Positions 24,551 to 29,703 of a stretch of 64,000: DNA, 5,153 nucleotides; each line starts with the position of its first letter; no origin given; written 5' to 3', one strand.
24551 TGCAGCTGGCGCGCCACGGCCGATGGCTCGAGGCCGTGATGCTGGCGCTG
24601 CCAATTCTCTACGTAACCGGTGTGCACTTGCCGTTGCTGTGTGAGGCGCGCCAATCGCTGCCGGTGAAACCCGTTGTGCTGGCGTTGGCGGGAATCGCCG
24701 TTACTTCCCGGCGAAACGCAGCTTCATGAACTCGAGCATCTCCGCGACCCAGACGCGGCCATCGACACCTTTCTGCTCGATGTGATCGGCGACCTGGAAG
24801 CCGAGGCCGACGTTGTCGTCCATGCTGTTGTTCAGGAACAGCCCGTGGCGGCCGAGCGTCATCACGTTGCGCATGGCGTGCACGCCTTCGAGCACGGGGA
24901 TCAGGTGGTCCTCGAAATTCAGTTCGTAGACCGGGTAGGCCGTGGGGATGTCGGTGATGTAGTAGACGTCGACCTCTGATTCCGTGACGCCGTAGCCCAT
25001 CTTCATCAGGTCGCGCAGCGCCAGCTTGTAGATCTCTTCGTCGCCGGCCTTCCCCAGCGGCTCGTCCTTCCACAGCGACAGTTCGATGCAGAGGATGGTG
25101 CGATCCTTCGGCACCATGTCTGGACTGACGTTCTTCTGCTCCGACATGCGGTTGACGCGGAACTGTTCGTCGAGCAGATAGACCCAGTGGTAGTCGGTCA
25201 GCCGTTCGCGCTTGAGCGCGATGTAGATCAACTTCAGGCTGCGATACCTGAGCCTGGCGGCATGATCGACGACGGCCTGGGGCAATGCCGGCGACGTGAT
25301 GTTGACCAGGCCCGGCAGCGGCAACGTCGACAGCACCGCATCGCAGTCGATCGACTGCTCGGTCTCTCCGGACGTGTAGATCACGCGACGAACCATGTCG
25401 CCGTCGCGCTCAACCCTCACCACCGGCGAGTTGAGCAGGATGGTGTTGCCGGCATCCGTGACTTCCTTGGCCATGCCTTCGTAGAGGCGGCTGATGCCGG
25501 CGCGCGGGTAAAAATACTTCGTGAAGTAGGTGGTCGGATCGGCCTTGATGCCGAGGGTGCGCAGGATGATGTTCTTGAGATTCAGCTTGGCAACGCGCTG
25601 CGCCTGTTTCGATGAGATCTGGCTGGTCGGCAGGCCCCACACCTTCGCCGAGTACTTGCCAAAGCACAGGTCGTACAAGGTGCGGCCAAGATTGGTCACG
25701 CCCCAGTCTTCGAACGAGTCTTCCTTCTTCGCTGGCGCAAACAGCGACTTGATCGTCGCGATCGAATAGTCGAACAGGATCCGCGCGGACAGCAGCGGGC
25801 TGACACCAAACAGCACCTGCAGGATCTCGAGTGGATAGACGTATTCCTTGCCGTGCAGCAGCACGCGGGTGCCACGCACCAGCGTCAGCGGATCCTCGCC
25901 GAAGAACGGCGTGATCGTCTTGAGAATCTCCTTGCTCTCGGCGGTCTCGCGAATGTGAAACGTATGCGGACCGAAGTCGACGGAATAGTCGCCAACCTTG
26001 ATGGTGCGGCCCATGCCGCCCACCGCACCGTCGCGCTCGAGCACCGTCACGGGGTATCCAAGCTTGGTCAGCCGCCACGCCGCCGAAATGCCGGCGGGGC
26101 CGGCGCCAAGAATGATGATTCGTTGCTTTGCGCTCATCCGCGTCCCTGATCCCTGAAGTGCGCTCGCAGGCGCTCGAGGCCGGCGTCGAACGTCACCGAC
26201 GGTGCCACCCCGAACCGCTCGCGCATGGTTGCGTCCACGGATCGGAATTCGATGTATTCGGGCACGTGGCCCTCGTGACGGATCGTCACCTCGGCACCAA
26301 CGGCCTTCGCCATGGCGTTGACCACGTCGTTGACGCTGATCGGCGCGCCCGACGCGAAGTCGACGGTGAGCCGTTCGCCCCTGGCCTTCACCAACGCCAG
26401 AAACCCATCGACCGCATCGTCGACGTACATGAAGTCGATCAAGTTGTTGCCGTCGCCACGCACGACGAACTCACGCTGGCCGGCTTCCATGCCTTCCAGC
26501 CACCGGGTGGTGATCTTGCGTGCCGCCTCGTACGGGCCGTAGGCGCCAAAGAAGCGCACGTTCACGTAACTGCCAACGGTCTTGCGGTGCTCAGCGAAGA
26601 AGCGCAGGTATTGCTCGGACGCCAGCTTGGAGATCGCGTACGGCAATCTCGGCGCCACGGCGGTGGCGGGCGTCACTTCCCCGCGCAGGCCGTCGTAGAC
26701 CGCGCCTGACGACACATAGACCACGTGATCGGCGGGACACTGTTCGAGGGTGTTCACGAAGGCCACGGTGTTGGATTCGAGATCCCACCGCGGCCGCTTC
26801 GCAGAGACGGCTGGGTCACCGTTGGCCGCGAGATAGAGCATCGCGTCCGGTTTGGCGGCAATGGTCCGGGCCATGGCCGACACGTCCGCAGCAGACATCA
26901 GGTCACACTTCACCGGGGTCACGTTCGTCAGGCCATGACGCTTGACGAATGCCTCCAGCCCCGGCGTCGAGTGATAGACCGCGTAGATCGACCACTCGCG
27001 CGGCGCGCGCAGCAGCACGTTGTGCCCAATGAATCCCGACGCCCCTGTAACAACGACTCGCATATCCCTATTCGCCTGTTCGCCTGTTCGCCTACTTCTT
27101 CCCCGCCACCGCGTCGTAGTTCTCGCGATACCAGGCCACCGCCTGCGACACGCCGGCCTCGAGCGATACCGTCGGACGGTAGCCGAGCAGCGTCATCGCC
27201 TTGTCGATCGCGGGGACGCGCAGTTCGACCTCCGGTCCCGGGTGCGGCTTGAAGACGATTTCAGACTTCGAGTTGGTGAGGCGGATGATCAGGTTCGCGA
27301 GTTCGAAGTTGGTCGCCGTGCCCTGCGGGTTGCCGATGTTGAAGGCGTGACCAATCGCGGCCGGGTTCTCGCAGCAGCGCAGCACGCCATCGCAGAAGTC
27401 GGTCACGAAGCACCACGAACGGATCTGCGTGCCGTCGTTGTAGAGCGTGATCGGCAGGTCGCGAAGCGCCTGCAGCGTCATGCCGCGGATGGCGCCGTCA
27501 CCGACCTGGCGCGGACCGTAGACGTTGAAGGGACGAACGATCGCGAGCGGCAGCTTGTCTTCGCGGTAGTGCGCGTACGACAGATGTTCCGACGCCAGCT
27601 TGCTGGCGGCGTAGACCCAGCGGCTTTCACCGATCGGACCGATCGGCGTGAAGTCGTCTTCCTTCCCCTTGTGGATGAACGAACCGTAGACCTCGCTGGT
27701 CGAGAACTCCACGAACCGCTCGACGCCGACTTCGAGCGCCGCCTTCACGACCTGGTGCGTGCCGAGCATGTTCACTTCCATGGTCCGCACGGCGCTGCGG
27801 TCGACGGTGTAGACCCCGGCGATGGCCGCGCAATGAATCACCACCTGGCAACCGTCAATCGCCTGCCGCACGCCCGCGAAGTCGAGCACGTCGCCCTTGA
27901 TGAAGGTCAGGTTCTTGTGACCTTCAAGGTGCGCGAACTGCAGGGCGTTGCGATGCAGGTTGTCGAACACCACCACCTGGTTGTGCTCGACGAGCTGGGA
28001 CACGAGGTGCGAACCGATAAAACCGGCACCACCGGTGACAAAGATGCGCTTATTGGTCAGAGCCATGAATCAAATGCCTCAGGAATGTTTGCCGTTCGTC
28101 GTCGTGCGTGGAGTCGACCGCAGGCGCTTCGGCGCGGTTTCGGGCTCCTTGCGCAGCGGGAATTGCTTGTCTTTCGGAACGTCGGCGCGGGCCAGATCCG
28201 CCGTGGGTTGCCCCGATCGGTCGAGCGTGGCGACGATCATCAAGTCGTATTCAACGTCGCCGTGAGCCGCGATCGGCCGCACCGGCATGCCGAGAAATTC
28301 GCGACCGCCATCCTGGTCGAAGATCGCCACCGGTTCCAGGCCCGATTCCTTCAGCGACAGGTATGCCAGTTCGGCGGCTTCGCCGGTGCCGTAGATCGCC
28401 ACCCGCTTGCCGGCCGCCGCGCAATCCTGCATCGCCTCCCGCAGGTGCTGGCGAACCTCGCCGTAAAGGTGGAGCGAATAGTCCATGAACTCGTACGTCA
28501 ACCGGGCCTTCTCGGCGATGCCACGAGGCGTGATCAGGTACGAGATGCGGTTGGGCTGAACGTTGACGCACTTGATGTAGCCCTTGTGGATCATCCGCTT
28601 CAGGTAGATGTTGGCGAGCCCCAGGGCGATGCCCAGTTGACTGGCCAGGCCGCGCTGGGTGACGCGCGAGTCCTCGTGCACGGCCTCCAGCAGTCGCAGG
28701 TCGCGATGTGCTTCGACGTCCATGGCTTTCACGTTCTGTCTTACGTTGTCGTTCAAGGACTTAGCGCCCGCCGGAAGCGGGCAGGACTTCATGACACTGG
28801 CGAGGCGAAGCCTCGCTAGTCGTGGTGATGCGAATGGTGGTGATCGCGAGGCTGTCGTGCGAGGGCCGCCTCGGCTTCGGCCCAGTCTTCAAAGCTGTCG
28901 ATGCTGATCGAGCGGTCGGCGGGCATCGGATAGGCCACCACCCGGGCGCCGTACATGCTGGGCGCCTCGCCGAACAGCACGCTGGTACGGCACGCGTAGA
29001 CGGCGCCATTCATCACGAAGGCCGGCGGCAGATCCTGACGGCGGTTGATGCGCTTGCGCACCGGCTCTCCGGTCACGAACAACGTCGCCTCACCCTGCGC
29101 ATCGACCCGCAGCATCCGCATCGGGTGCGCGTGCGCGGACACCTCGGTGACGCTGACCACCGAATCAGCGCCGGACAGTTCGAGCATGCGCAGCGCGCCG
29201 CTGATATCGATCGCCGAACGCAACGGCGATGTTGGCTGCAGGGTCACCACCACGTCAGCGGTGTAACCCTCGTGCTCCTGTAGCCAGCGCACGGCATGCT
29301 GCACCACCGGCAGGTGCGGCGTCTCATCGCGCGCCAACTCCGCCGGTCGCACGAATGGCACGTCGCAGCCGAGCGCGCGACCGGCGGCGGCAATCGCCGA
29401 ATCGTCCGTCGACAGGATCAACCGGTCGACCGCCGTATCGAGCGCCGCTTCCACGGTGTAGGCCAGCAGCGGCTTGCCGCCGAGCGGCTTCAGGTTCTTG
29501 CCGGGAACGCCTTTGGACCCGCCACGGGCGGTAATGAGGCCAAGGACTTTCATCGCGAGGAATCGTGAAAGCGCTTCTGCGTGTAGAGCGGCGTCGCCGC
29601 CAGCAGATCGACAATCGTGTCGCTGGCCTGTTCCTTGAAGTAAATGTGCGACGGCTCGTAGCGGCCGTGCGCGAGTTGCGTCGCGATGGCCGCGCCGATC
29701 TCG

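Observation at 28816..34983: CMP-sugar module without a NeuB-type synthase: fused transketolase + aldehyde dehydrogenase + NeuC-like + NeuA-like + SDR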

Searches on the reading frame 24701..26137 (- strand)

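Call 4: search_protein_families(library=pfam, proteins=[window:24701-26137:-], max_evalue=0.001)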
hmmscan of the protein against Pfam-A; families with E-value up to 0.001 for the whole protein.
window:24701-26137:- (478 aa): 10 families
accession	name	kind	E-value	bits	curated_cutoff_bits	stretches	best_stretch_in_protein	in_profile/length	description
PF01593.30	Amino_oxidase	-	1.8e-26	93.9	19.8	2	206-389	194-372/443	Flavin containing amine oxidoreductase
PF13450.12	NAD_binding_8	-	6.7e-14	52.4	21.9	1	9-68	1-61/68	NAD(P)-binding Rossmann-like domain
PF01266.30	DAO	-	9.2e-13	48.9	27.9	1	6-271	1-202/353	FAD dependent oxidoreductase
PF12831.13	FAD_oxidored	-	1.5e-07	31.5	27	1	7-43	2-38/416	FAD dependent oxidoreductase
PF07992.20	Pyr_redox_2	-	5.3e-07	29.8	26.1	1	6-39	2-35/291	Pyridine nucleotide-disulphide oxidoreductase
PF00070.33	Pyr_redox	-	5.8e-06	27.2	22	0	6-42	1-38/82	Pyridine nucleotide-disulphide oxidoreductase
PF03275.19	GLF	-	4.9e-05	23.6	26.3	0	294-356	99-160/203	UDP-galactopyranose mutase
PF03486.20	HI0933_like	-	6e-05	23.1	50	0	6-40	2-36/244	HI0933-like protein Rossmann domain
PF01946.23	Thi4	-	0.00024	20.8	26.2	1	5-41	18-55/235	Thi4 family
PF13738.12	Pyr_redox_3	-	0.00045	20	30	1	8-39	1-32/305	Pyridine nucleotide-disulphide oxidoreductase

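Call 5: search_protein_families(library=ncbifam, proteins=[window:24701-26137:-], max_evalue=0.001)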
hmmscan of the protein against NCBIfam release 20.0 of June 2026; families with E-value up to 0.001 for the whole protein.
window:24701-26137:- (478 aa): 52 families (the best 25 are shown)
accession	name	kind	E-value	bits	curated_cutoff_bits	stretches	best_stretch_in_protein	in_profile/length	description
NF005547.0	PRK07208.1-3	equivalog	3.3e-90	303.1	380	1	2-462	2-450/465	hypothetical protein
NF005548.0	PRK07208.1-4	equivalog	3e-85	286.7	389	1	4-463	3-459/488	hypothetical protein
NF005545.0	PRK07208.1-1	equivalog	2.6e-63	214.2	451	1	3-453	6-461/504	hypothetical protein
NF005546.0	PRK07208.1-2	equivalog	1.6e-54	185.4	418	2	87-459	115-508/527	hypothetical protein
NF005549.0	PRK07208.1-5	equivalog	7.3e-36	123.7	587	2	116-463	146-522/534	hypothetical protein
NF005560.0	PRK07233.1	equivalog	9.2e-33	113.7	252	2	210-456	193-431/435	hypothetical protein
TIGR02734.1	crtI_fam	subfamily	3.3e-16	59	238.1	2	8-60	2-54/504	phytoene desaturase family protein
NF045637.1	carotdesatCrtDProt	equivalog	4.6e-13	48.5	580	1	7-67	1-61/485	1-hydroxycarotenoid 3,4-desaturase CrtD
TIGR03467.1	HpnE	equivalog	7.3e-13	48.6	283.05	1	7-322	1-308/430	hydroxysqualene dehydroxylase HpnE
NF058655.1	CrtID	equivalog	8e-13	48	640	1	7-62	1-56/478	bifunctional phytoene desaturase/3,4-desaturase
TIGR00031.1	UDP-GALP_mutase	equivalog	2.5e-11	43.2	303.75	1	6-183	3-176/378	UDP-galactopyranose mutase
NF008841.0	PRK11883.1-1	equivalog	7e-09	35.1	517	1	4-73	3-74/453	protoporphyrinogen oxidase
NF009410.0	PRK12771.1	subfamily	8.8e-09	34.5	516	1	5-42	139-176/566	NAD(P)-binding protein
NF042421.1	hydcarot_desat_CrtD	equivalog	1.3e-07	30.4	500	1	6-64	3-61/487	1-hydroxycarotenoid 3,4-desaturase CrtD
NF008845.0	PRK11883.1-5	equivalog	3.3e-07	29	560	1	3-69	3-75/468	protoporphyrinogen oxidase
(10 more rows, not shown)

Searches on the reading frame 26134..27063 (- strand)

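Call 4: search_protein_families(library=pfam, proteins=[window:26134-27063:-], max_evalue=0.001)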
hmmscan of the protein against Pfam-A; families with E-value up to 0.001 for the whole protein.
window:26134-27063:- (309 aa): 5 families
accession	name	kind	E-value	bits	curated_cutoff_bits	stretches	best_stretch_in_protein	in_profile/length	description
PF01370.27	Epimerase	-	2.3e-34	119.3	20.9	1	3-227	1-227/240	NAD dependent epimerase/dehydratase family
PF16363.11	GDP_Man_Dehyd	-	6e-22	79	27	1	5-265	2-276/332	GDP-mannose 4,6 dehydratase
PF04321.23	RmlD_sub_bind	-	8.1e-08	32.1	27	1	1-155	1-138/287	RmlD substrate binding domain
PF13460.12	NAD_binding_10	-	0.00015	22.1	27.2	1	7-154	1-132/184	NAD(P)H-binding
PF01073.25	3Beta_HSD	-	0.00017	21.2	22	1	4-218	1-222/280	3-beta hydroxysteroid dehydrogenase/isomerase family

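Call 5: search_protein_families(library=ncbifam, proteins=[window:26134-27063:-], max_evalue=0.001)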
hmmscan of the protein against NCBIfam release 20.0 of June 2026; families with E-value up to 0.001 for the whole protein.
window:26134-27063:- (309 aa): 18 families
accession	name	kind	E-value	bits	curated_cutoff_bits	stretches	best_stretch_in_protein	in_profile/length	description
TIGR01181.1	dTDP_gluc_dehyt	equivalog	2.4e-19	69.6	365.1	1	3-298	2-306/321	dTDP-glucose 4,6-dehydratase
TIGR04180.1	EDH_00030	hypoth_equivalog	9e-17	61.1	475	1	3-264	1-265/297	NAD-dependent 4,6-dehydratase LegB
TIGR01179.1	galE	equivalog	2.2e-16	59.6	262.3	1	2-177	1-179/332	UDP-glucose 4-epimerase GalE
TIGR02197.1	heptose_epim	equivalog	4.8e-15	55.5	274.6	1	3-263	1-268/316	ADP-glyceromanno-heptose 6-epimerase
NF042422.1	oxyalk_red_OleD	equivalog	1.5e-10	41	580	1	1-260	1-255/329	2-alkyl-3-oxoalkanoate reductase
NF047922.1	GDPFucSynFcl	equivalog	1.7e-10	40.8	500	1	184-305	182-303/308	GDP-L-fucose synthase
NF005539.0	PRK07201.1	equivalog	1.5e-09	37.2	549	1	1-274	1-285/657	SDR family oxidoreductase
NF007956.0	PRK10675.1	subfamily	8.1e-08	31.8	394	0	203-270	225-299/338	UDP-glucose 4-epimerase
NF007490.0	PRK10084.1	subfamily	2.1e-07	30.2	649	1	131-225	156-247/361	dTDP-glucose 4,6-dehydratase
NF043036.1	ErythonDh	equivalog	2.7e-07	30.1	325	1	1-153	1-160/321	D-erythronate dehydrogenase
NF007582.0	PRK10217.1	equivalog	8.9e-07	28.3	698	1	3-225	4-240/355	dTDP-glucose 4,6-dehydratase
TIGR01214.1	rmlD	equivalog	4.3e-06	26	224.05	1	2-156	1-138/285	dTDP-4-dehydrorhamnose reductase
NF047420.2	EF_P_mod_YmfI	equivalog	7.5e-05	22.6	238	1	3-80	2-82/236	elongation factor P 5-aminopentanone reductase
NF008360.0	PRK11150.1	equivalog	0.00012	21.4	452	0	114-251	111-250/310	ADP-glyceromanno-heptose 6-epimerase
NF005474.0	PRK07074.1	equivalog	0.00019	21.2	361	1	3-85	6-89/259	SDR family oxidoreductase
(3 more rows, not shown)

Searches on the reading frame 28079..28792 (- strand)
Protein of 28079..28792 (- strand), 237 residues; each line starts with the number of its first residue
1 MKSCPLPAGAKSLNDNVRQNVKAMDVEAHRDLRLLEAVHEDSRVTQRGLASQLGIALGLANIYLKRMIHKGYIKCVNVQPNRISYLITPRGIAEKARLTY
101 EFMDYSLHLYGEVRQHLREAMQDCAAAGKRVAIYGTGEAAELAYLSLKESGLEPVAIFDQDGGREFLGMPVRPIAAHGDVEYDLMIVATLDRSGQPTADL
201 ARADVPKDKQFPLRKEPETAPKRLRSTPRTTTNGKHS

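Call 4: search_protein_families(library=pfam, proteins=[window:28079-28792:-], max_evalue=0.001)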
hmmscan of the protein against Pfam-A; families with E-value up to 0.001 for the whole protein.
window:28079-28792:- (237 aa): 1 family
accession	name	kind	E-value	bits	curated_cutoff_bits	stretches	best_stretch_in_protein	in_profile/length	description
PF13412.12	HTH_24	-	9.6e-10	38.3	21.9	1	30-74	4-48/48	Winged helix-turn-helix DNA-binding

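Call 5: search_protein_families(library=ncbifam, proteins=[window:28079-28792:-], max_evalue=0.001)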
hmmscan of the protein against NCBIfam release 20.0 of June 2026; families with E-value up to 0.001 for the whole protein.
window:28079-28792:- (237 aa): 1 family
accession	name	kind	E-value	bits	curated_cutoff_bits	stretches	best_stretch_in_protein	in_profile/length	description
TIGR04176.1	MarR_EPS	equivalog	3.4e-18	65.6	88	1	30-122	5-101/105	MarR family EPS-associated transcriptional regulator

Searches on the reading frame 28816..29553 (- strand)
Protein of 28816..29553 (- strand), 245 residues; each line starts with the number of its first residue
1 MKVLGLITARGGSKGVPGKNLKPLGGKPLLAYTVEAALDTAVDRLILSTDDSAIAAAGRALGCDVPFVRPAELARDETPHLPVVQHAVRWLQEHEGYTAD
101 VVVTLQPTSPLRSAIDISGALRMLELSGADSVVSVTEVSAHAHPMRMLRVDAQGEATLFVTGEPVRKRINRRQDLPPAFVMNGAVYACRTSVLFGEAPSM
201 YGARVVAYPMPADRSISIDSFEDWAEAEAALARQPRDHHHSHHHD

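Call 4: search_protein_families(library=pfam, proteins=[window:28816-29553:-], max_evalue=0.001)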
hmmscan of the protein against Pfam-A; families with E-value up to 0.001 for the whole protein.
window:28816-29553:- (245 aa): 2 families
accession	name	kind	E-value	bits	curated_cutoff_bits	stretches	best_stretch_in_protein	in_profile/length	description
PF02348.25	CTP_transf_3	-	2.6e-20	73.6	22.6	1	5-136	2-126/217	Cytidylyltransferase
PF12804.13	NTP_transf_3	-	0.00013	22.6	27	1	18-69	15-64/160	MobA-like NTP transferase domain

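Call 5: search_protein_families(library=ncbifam, proteins=[window:28816-29553:-], max_evalue=0.001)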
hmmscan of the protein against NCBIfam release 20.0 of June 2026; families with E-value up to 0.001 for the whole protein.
window:28816-29553:- (245 aa): 6 families
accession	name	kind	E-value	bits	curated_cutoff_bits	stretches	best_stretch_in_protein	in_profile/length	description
TIGR03584.1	PseF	equivalog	1.7e-42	145.6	205.7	1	5-229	2-218/222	pseudaminic acid cytidylyltransferase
NF003950.0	PRK05450.1-3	subfamily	6.5e-12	45.3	234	1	1-190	1-184/248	3-deoxy-manno-octulosonate cytidylyltransferase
NF003952.0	PRK05450.1-5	subfamily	5.3e-10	38.9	193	1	1-143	1-138/250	3-deoxy-manno-octulosonate cytidylyltransferase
NF009905.0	PRK13368.1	subfamily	4.9e-08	32.6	255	1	1-131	1-121/243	3-deoxy-manno-octulosonate cytidylyltransferase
NF003948.0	PRK05450.1-1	equivalog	2.8e-07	30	281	1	1-141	4-137/248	3-deoxy-manno-octulosonate cytidylyltransferase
TIGR00466.1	kdsB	equivalog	1.4e-06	27.9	155.2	1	6-67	6-67/241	3-deoxy-manno-octulosonate cytidylyltransferase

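Call 24: search_solved_structures(query=window:28816-29553:-, max_evalue=0.00001, show_alignments=2)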
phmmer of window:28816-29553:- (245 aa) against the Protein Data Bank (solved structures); distinct sequences matched with E-value up to 0.00001: 12.
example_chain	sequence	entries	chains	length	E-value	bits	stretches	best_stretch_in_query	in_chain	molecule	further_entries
6ifd_A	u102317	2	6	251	3.9e-32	115.3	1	4-231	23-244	CMP-N-acetylneuraminate Synthetase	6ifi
9ftb_A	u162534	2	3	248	7.3e-30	107.8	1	4-229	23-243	NeuA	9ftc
1eyr_A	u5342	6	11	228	1.1e-24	90.8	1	4-231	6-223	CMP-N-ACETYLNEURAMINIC ACID SYNTHETASE | N-acylneuraminate cytidylyltransferase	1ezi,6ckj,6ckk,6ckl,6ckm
1qwj_A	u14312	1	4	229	2.2e-21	80.1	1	5-232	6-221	cytidine monophospho-N-acetylneuraminic acid synthetase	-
9t4z_A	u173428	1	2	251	6.1e-18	68.8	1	2-225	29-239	PpNeuA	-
3jtj_A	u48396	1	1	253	2.3e-09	40.7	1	2-191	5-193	3-deoxy-manno-octulosonate cytidylyltransferase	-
3duv_A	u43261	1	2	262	3.3e-08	37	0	6-66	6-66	3-deoxy-manno-octulosonate cytidylyltransferase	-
1vh3_A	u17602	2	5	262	3.9e-08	36.7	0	6-66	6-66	3-deoxy-manno-octulosonate cytidylyltransferase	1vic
3oam_A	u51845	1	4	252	2e-07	34.4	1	6-71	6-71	3-deoxy-manno-octulosonate cytidylyltransferase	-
1vh1_A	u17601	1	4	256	1.1e-06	32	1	4-71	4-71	3-deoxy-manno-octulosonate cytidylyltransferase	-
8ees_A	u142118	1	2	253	1.2e-06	31.8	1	6-71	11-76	3-deoxy-manno-octulosonate cytidylyltransferase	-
3k8d_A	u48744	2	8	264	2e-06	31.1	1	4-71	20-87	3-deoxy-manno-octulosonate cytidylyltransferase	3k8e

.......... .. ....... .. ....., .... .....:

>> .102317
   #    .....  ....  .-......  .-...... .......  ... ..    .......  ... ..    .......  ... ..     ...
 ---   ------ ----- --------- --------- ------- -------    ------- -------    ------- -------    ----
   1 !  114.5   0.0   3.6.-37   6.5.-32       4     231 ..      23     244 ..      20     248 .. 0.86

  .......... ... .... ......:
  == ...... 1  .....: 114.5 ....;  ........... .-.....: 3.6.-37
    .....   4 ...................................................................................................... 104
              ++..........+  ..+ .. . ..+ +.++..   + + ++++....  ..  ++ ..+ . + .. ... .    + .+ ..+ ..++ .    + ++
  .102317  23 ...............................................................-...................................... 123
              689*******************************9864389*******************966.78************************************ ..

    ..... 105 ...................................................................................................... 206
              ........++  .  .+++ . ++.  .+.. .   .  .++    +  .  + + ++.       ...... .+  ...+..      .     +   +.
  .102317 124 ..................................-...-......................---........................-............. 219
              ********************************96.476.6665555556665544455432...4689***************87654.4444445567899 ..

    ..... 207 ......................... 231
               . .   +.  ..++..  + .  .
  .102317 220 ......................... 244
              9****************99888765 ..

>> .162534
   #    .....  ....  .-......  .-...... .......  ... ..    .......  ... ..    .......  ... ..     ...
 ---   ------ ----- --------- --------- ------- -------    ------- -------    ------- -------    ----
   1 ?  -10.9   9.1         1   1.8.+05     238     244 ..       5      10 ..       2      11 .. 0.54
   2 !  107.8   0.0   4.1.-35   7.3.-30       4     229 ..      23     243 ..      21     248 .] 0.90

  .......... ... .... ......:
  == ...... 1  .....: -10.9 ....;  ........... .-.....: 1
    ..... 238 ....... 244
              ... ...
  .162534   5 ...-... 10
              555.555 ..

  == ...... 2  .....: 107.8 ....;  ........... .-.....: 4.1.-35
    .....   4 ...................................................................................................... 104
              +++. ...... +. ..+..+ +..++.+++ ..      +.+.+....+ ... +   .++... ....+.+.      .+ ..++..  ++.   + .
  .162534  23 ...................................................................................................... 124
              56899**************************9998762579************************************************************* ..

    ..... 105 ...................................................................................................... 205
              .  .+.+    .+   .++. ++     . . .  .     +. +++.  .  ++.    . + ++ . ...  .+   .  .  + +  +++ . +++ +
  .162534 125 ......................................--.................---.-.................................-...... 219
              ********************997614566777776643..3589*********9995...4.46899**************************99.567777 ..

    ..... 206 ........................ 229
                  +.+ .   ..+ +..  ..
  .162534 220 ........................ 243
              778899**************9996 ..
